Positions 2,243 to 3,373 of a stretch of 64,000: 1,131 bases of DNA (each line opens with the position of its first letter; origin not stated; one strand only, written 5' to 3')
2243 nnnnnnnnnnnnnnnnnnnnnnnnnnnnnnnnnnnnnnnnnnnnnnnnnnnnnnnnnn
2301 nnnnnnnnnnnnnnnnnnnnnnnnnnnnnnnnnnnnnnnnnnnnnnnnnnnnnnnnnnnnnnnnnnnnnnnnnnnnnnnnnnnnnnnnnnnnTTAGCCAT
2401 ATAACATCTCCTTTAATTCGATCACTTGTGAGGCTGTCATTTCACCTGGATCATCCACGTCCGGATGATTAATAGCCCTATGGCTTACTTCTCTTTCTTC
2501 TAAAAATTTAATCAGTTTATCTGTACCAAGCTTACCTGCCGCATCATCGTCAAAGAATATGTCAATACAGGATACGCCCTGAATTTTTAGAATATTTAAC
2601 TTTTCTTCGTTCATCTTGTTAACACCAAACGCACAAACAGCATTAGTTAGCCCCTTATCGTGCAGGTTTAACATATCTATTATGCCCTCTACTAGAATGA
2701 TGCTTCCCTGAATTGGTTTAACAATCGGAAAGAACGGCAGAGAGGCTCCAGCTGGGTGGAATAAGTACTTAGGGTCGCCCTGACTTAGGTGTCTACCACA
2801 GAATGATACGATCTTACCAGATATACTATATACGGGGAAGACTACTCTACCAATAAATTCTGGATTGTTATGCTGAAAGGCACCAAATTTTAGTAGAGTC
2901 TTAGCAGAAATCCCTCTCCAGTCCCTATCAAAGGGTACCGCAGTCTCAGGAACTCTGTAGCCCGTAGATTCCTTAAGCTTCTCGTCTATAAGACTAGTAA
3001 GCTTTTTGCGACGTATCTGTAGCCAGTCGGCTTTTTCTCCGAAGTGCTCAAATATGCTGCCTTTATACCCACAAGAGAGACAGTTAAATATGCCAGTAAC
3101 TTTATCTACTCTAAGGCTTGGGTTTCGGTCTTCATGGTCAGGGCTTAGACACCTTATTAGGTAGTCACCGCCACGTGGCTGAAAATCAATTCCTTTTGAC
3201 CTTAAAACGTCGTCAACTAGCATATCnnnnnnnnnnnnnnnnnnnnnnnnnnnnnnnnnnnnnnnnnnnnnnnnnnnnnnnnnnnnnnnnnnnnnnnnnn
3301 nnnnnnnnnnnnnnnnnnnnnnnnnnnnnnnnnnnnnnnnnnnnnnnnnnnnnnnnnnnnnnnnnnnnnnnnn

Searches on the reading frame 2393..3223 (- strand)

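Call 19: search_protein_families(library=phrogs, proteins=[window:2393-3223:-], max_evalue=0.001)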
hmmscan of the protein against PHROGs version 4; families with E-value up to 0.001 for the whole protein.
window:2393-3223:- (276 aa): 8 families
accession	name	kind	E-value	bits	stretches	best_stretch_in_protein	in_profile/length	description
phrog_47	-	DNA, RNA and nucleotide metabolism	4e-41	142.5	1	3-270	31-329/947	DNA primase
phrog_6444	-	DNA, RNA and nucleotide metabolism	2.4e-22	80.5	1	122-264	199-352/577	DNA primase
phrog_239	-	DNA, RNA and nucleotide metabolism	6e-13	49.6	1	25-263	45-296/801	DNA primase/helicase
phrog_849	-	DNA, RNA and nucleotide metabolism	1.9e-08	34.7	1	103-259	156-327/435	DNA primase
phrog_360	-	DNA, RNA and nucleotide metabolism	5.4e-08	34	1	4-58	9-65/133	DNA primase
phrog_18097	-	DNA, RNA and nucleotide metabolism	5.8e-05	23.7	1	14-85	26-93/199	DNA primase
phrog_5311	-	DNA, RNA and nucleotide metabolism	0.00069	18.9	1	18-63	94-142/692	helicase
phrog_11992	-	unknown function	0.00081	20.7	0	25-59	30-62/177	-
